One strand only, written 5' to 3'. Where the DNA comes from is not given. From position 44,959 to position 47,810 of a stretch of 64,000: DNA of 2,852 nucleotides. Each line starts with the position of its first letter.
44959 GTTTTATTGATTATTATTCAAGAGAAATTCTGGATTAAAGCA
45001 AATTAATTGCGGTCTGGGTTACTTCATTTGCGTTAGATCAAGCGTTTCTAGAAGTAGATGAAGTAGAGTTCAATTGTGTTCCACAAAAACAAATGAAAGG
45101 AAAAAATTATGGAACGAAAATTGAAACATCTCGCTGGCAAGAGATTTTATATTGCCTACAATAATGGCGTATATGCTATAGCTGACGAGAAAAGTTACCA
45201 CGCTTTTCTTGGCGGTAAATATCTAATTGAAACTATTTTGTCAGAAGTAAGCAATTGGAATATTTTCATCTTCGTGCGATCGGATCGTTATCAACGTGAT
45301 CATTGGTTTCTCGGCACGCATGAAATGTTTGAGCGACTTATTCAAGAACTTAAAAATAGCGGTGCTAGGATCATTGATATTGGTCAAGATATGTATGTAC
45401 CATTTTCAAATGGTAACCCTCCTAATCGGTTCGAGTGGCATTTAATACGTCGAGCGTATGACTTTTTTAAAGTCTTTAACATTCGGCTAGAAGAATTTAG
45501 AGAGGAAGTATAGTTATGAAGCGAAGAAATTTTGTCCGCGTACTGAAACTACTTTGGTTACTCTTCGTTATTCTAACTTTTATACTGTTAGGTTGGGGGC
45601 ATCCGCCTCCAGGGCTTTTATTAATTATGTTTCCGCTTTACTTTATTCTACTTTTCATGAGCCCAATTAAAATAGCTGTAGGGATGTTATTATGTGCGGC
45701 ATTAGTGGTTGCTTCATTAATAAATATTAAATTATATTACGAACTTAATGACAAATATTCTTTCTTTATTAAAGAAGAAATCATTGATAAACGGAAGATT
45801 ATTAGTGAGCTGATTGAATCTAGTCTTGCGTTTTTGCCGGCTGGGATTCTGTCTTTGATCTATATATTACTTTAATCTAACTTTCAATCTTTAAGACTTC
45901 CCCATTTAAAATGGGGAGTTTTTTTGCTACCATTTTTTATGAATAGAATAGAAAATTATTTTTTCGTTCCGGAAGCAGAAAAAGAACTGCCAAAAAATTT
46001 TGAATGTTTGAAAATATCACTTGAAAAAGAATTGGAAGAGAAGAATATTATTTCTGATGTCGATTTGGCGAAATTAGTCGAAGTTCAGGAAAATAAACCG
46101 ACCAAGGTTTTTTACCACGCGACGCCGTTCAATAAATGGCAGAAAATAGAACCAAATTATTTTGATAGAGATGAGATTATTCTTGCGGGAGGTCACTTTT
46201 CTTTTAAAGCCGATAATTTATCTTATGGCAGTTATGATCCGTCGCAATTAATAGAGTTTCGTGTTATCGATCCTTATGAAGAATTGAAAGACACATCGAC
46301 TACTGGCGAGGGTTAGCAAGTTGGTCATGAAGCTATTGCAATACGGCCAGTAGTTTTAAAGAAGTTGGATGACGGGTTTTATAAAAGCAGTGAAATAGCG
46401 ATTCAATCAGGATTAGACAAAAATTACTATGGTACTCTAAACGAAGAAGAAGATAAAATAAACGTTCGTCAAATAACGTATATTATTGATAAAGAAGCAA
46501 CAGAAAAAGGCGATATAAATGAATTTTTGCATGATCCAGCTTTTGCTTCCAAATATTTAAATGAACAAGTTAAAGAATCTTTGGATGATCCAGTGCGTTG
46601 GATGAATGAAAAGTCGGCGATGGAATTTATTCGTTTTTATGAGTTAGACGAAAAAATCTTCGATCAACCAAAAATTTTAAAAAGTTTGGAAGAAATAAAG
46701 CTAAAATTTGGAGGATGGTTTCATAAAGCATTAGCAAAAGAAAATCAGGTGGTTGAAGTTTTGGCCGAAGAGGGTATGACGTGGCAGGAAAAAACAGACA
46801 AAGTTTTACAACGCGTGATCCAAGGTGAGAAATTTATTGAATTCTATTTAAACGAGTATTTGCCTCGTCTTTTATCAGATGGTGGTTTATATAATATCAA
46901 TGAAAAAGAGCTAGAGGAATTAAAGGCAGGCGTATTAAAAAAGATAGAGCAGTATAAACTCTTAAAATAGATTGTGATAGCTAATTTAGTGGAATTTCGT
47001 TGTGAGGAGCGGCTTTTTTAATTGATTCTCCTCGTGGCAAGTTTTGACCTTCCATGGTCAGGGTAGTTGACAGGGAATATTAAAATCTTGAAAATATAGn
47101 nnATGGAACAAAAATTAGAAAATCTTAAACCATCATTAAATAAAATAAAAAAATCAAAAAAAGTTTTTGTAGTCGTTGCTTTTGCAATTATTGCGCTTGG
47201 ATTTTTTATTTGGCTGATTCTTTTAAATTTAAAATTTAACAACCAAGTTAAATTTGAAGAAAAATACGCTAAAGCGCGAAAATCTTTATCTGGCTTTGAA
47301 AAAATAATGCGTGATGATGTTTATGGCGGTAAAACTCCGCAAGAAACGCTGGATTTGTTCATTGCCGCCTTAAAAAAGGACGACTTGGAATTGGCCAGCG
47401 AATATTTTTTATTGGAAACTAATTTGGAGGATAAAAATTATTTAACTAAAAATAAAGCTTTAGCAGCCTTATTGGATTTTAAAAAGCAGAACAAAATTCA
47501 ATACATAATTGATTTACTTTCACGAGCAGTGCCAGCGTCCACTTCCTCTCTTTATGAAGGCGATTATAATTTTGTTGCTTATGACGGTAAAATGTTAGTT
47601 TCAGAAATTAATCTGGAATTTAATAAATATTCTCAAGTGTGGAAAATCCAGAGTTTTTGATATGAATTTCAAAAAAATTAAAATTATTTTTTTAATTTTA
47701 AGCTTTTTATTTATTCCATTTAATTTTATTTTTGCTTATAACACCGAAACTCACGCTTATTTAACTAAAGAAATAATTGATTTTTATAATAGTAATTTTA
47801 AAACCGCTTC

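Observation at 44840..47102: Four-gene cassette of unknown function inserted after fusA (where tuf is expected), bounded by a 20-nt direct repeat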

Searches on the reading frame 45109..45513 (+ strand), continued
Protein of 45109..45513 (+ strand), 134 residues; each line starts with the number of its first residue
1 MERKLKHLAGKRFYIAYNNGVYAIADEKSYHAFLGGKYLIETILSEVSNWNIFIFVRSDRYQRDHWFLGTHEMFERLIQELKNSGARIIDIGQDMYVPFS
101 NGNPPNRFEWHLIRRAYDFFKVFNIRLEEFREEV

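Call 78: fold_search(model_id=the predicted structure, library=viral)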
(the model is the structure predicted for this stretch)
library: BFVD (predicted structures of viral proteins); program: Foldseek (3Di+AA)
matches with E <= 10: 497; with E <= 0.001: 0
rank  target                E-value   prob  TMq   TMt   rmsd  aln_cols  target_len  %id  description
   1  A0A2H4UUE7            6.6e-02  0.09  0.17  0.11  16.0       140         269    8  Eukaryotic release factor eRF1 [Bodo saltans virus]
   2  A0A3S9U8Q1            1.1e-01  0.10  0.18  0.16  11.5       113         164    8  Uncharacterized protein [Streptomyces phage Hiyaa]
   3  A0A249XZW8            1.6e-01  0.05  0.17  0.16  17.7       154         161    8  (no name in the UniProt tables at hand)
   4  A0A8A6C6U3            1.8e-01  0.06  0.17  0.13  14.3       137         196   12  (no name in the UniProt tables at hand)
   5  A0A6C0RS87            2.0e-01  0.06  0.22  0.12  12.4       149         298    7  WIF domain-containing protein [Streptomyces phage JXY1]
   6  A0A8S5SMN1            2.7e-01  0.28  0.29  0.28   8.0       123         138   11  Uncharacterized protein [Siphoviridae sp. ct7Qv4]
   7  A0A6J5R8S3            2.7e-01  0.06  0.23  0.17  14.9       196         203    9  RuvC Crossover junction endodeoxyribonuclease RuvC [uncultured Caudovirales phage]
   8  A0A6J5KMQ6            2.7e-01  0.06  0.22  0.06  19.7       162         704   14  Intein N-terminal splicing region [uncultured Caudovirales phage]
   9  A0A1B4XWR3            2.8e-01  0.05  0.17  0.13  13.1       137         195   11  Holliday junction resolvase [Tenacibaculum phage pT24]
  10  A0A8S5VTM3            3.0e-01  0.10  0.18  0.12   9.3        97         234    9  Endonuclease [Ackermannviridae sp.]
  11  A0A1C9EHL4            3.0e-01  0.04  0.17  0.05  12.3       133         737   10  Terminase [Mycobacterium phage Tonenili]
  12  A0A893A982            3.5e-01  0.06  0.19  0.12  11.7       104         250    9  Terminase large subunit (Fragment) [Bacteriophage sp.]
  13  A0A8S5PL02            3.7e-01  0.38  0.29  0.48   8.3        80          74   14  MutS domain I [Myoviridae sp. ctsK93]
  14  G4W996                3.7e-01  0.07  0.24  0.19  17.4       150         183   11  Uncharacterized protein [Tetrasphaera phage TJE1]
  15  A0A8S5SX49            3.9e-01  0.09  0.23  0.27   7.5       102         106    6  Uncharacterized protein [Siphoviridae sp. ctDOT22]
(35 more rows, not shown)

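Call 92: search_dna_similar(query=window:45109-45510:+, collection=phages, mode=protein, max_evalue=0.001, max_rows=10)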
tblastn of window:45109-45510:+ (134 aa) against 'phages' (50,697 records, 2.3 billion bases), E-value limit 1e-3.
No match.

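Call 93: search_dna_similar(query=window:45109-45510:+, collection=plasmids, mode=protein, max_evalue=0.001, max_rows=10)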
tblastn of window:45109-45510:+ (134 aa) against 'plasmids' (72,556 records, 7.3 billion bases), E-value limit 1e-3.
No match.

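Call 95: list_cluster_members(proteins=[P0008, P0009, P0010, P0012, P0014, P0019, P0020, P0022, P0027, P0030])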
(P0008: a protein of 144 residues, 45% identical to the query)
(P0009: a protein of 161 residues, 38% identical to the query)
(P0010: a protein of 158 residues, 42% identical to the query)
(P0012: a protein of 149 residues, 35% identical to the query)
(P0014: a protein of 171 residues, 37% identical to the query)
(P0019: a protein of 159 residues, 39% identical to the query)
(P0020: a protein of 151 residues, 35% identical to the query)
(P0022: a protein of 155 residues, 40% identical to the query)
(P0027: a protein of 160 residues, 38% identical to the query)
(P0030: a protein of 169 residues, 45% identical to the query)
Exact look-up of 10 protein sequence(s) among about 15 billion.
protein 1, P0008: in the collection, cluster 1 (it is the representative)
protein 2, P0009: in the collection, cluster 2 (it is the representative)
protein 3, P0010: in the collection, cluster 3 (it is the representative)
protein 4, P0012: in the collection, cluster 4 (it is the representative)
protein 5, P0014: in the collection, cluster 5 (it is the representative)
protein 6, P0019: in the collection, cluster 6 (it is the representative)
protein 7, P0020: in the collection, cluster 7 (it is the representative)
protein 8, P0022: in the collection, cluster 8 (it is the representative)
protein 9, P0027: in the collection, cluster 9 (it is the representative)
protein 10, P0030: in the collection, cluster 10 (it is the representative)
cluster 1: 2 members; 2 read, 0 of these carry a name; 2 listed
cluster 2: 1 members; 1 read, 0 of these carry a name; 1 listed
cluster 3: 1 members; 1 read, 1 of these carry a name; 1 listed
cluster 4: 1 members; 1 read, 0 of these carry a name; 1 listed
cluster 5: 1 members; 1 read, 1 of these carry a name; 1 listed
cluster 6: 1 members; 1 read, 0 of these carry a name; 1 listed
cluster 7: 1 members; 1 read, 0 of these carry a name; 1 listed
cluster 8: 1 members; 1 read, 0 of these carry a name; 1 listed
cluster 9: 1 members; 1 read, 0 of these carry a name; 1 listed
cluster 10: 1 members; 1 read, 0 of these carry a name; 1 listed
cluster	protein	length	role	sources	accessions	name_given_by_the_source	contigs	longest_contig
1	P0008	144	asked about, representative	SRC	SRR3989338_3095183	-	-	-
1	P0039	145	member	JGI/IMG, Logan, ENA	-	-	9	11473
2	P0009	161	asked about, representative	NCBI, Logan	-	-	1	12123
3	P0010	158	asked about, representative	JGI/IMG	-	hypothetical protein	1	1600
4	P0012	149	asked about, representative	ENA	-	-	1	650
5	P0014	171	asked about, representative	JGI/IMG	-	hypothetical protein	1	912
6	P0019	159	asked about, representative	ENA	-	-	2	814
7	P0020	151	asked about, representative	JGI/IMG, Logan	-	-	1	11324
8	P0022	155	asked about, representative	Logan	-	-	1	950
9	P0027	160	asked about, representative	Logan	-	-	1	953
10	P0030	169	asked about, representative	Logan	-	-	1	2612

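Call 98: find_related_loci(query=A8, collection=viral_contigs, flank=6000)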
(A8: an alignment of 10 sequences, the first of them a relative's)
Query A8 (151 aa) in viral_contigs; peptide patterns used: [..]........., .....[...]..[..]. (x = any residue, [..] = any of these).
18 stretches matched a pattern, but none encodes a relative of the query by tblastn (E <= 1e-3).

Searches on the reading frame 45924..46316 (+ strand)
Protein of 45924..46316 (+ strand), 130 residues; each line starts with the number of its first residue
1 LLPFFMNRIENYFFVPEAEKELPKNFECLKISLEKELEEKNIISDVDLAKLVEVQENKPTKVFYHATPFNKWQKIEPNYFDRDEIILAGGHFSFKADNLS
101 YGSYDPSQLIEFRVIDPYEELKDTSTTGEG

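Call 9: search_protein_families(library=pfam, proteins=[window:45924-46316:+], max_evalue=1)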
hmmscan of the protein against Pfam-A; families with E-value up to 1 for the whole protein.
window:45924-46316:+ (130 aa): 0 families

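Call 14: search_protein_families(library=phrogs, proteins=[window:45939-46313:+], max_evalue=1)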
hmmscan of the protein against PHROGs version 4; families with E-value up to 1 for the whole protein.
window:45939-46313:+ (125 aa): 1 family
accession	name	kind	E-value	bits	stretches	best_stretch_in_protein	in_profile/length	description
phrog_2703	-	unknown function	0.03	14.7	1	13-94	149-231/265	-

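Call 15: search_protein_families(library=padloc, proteins=[window:45939-46313:+], max_evalue=1)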
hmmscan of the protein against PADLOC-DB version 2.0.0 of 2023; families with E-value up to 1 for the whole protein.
window:45939-46313:+ (125 aa): 0 families

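Call 16: search_protein_families(library=ncbifam, proteins=[window:45939-46313:+], max_evalue=1)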
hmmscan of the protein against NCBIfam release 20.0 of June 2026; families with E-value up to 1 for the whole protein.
window:45939-46313:+ (125 aa): 0 families

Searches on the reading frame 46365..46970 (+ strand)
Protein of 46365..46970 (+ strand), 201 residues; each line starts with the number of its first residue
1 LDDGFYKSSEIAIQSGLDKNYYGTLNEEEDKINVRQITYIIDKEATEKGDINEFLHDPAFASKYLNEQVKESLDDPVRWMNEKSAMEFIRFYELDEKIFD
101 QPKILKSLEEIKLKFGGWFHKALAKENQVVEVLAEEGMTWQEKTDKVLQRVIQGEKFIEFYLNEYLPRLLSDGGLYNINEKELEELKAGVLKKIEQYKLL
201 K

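Call 9: search_protein_families(library=pfam, proteins=[window:46365-46970:+], max_evalue=1)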
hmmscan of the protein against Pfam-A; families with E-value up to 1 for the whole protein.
window:46365-46970:+ (201 aa): 2 families
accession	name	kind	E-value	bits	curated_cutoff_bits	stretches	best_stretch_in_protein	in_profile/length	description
PF23657.1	DUF7151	-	0.039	14.4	27.2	1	11-29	20-38/46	Domain of unknown function (DUF7151)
PF05478.16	Prominin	-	0.12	10.8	34.3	1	107-167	656-716/799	Prominin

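Call 14: search_protein_families(library=phrogs, proteins=[window:46365-46970:+], max_evalue=1)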
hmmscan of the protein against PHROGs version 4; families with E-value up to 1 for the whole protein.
window:46365-46970:+ (201 aa): 0 families

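Call 15: search_protein_families(library=padloc, proteins=[window:46365-46970:+], max_evalue=1)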
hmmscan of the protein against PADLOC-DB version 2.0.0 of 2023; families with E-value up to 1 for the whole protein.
window:46365-46970:+ (201 aa): 0 families

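Call 16: search_protein_families(library=ncbifam, proteins=[window:46365-46970:+], max_evalue=1)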
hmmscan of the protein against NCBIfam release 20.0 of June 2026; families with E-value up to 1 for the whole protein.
window:46365-46970:+ (201 aa): 0 families

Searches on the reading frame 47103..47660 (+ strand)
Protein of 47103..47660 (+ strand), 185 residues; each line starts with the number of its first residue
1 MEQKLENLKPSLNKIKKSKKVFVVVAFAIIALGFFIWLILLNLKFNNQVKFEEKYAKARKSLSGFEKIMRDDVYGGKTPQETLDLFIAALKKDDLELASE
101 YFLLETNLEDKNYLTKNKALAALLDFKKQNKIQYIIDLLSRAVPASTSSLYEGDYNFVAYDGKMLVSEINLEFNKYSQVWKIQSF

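Call 9: search_protein_families(library=pfam, proteins=[window:47103-47660:+], max_evalue=1)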
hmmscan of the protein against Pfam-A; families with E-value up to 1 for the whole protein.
window:47103-47660:+ (185 aa): 3 families
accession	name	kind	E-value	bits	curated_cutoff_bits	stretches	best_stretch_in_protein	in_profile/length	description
PF07064.19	RIC1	-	0.021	14.8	27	1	83-139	99-154/176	RIC1 C-terminal alpha solenoid region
PF01895.24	PhoU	-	0.11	13.3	23.5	1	80-139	9-69/89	PhoU domain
PF20077.4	CcmD_alt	-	0.14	12.7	23.5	1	16-44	27-56/61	CcmD family protein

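Call 14: search_protein_families(library=phrogs, proteins=[window:47103-47660:+], max_evalue=1)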
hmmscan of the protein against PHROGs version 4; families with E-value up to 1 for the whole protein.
window:47103-47660:+ (185 aa): 2 families
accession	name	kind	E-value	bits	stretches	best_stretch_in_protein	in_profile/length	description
phrog_14224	-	unknown function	0.23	12.6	1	14-60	47-94/125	-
phrog_36758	-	unknown function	0.29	11.8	1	11-33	5-27/41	-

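Call 15: search_protein_families(library=padloc, proteins=[window:47103-47660:+], max_evalue=1)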
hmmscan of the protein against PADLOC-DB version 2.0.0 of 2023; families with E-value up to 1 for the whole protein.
window:47103-47660:+ (185 aa): 0 families

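Call 16: search_protein_families(library=ncbifam, proteins=[window:47103-47660:+], max_evalue=1)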
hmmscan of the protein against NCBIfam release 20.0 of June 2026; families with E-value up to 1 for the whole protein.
window:47103-47660:+ (185 aa): 0 families

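Call 113: find_homologous_proteins(query=window:47103-47657:+, max_evalue=0.001)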
Query window:47103-47657:+ (185 aa): 25 proteins with E <= 0.001 among 236 candidates.
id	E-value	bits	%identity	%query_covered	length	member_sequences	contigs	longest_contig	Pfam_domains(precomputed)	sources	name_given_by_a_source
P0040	3.6e-111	387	100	100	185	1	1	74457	-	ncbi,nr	ncbi:MAG: hypothetical protein QMD50_00360 [Patescibacteria group bacterium]|nr:hypothetical protein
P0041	5.1e-81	288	73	100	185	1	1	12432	-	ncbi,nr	ncbi:MAG: hypothetical protein QMD65_03275 [Patescibacteria group bacterium]|nr:hypothetical protein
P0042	4.4e-27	113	50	63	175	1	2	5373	-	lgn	-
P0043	1.2e-26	112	42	90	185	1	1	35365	-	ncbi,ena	-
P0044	1.4e-26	111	42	95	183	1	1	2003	-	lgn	-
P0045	1.5e-23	101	39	85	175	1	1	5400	-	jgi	-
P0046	2.2e-22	98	38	92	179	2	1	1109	-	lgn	-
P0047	5.2e-22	96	36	93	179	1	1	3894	-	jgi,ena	-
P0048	1.2e-21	95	38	88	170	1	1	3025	-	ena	-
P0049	4.9e-21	93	36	100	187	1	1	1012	-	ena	-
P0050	2.8e-20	91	35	88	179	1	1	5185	-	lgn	-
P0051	1.4e-19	89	39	91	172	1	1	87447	-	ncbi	-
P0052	3.0e-19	87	35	94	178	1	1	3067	-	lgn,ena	-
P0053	4.7e-19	87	36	88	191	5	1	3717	-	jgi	-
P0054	7.6e-19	86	37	88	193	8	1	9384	-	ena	-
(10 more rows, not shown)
